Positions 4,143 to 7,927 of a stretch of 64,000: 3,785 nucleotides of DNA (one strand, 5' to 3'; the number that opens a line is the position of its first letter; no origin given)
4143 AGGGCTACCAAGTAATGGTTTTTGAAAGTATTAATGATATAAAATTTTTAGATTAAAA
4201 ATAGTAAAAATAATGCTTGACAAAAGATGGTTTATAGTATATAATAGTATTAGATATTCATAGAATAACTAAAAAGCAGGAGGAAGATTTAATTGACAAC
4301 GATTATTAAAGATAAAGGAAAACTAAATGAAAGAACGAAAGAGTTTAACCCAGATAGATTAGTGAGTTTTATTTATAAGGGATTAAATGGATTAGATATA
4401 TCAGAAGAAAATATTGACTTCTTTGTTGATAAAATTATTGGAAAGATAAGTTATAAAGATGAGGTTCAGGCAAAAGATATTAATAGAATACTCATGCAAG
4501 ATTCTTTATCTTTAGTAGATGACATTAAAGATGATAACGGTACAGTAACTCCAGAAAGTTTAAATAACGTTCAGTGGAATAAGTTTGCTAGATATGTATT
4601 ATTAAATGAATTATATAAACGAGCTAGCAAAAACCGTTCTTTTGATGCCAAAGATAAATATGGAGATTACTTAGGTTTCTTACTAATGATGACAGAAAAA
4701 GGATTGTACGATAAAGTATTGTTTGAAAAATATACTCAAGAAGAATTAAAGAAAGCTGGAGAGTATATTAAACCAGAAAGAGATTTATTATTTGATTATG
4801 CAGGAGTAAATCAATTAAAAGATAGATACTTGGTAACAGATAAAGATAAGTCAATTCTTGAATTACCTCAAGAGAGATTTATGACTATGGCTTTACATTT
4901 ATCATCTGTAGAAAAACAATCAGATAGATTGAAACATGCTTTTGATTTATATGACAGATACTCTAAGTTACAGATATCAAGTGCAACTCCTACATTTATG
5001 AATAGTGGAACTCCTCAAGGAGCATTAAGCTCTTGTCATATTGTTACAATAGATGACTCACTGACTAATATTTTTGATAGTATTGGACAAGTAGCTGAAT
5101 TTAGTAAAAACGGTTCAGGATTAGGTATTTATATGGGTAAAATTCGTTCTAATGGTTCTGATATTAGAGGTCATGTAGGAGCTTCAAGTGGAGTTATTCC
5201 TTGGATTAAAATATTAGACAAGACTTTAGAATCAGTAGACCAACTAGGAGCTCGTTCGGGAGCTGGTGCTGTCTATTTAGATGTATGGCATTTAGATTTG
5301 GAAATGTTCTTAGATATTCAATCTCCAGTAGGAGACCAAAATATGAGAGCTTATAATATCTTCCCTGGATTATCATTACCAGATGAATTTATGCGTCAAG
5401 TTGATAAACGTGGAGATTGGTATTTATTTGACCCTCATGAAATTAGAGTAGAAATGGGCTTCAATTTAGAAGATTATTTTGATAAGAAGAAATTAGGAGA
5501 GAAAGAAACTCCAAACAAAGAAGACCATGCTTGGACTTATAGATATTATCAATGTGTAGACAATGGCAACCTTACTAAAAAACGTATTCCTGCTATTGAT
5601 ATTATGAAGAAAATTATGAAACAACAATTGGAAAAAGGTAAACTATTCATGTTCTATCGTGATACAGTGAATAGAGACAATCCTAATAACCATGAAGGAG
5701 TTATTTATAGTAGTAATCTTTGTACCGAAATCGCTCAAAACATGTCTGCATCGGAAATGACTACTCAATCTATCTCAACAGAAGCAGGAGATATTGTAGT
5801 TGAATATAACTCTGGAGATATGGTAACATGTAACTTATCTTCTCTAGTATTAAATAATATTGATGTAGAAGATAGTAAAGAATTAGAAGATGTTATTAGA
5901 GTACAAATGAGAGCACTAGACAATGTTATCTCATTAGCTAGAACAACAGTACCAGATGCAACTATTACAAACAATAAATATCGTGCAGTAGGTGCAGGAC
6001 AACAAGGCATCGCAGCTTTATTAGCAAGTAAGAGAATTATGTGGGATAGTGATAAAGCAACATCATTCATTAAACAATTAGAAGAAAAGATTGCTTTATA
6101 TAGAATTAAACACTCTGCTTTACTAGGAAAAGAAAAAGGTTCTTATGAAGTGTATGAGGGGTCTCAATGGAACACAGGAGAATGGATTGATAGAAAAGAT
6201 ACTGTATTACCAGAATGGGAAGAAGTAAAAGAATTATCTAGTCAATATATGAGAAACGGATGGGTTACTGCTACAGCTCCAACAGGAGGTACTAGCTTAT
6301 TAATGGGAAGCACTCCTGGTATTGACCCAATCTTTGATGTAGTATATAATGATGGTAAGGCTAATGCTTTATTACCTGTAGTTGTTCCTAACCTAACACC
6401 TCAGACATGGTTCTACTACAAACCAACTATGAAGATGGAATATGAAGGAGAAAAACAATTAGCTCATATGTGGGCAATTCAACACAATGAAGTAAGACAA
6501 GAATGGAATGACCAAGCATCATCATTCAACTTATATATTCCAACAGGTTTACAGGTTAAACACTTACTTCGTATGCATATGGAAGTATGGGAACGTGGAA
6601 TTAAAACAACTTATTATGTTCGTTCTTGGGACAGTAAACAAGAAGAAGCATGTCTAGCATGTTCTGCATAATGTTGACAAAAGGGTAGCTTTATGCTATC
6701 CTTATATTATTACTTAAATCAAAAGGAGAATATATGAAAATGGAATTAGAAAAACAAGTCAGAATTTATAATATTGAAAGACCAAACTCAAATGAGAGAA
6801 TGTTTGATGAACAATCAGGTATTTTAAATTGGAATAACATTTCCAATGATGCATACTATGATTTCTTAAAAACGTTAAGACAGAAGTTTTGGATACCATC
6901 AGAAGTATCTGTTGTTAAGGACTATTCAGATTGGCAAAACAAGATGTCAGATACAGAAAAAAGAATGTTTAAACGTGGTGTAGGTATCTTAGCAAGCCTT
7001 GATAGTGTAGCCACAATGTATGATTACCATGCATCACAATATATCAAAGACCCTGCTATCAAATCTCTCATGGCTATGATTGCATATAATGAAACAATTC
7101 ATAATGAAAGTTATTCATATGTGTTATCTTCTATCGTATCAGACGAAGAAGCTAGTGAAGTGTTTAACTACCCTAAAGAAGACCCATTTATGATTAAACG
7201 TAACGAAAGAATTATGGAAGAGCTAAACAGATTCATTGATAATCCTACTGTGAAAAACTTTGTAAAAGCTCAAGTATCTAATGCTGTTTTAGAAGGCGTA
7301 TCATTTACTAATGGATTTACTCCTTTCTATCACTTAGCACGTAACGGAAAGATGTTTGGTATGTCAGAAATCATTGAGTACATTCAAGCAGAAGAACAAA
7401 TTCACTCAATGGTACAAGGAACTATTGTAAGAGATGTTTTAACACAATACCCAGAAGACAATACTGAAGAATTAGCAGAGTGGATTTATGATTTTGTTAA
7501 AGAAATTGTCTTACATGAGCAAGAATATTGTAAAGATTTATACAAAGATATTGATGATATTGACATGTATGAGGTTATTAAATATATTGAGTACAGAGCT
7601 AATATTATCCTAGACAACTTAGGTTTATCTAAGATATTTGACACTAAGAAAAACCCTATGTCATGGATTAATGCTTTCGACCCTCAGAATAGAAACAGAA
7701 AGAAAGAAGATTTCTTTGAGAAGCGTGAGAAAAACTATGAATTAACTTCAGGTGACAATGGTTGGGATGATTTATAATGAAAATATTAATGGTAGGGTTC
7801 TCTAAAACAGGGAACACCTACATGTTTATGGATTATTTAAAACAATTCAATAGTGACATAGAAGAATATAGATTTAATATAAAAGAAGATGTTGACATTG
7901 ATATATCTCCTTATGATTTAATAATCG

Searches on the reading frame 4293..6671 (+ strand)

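Call 59: search_protein_families(library=pfam, proteins=[window:4293-6671:+], max_evalue=0.00001)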
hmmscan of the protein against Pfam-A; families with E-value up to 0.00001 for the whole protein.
window:4293-6671:+ (792 aa): 2 families
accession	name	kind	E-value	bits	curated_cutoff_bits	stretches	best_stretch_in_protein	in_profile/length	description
PF02867.20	Ribonuc_red_lgC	-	8.8e-130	434.2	23.9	1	246-776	1-523/523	Ribonucleotide reductase, barrel domain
PF00317.26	Ribonuc_red_lgN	-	8.2e-20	71.1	28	1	166-243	2-77/77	Ribonucleotide reductase, all-alpha domain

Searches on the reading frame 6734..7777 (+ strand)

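Call 59: search_protein_families(library=pfam, proteins=[window:6734-7777:+], max_evalue=0.00001)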
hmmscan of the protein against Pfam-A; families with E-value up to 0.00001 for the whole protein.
window:6734-7777:+ (347 aa): 1 family
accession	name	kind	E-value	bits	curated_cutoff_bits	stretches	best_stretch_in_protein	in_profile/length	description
PF00268.27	Ribonuc_red_sm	-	6.1e-65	219.8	33.6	1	31-308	2-281/281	Ribonucleotide reductase, small chain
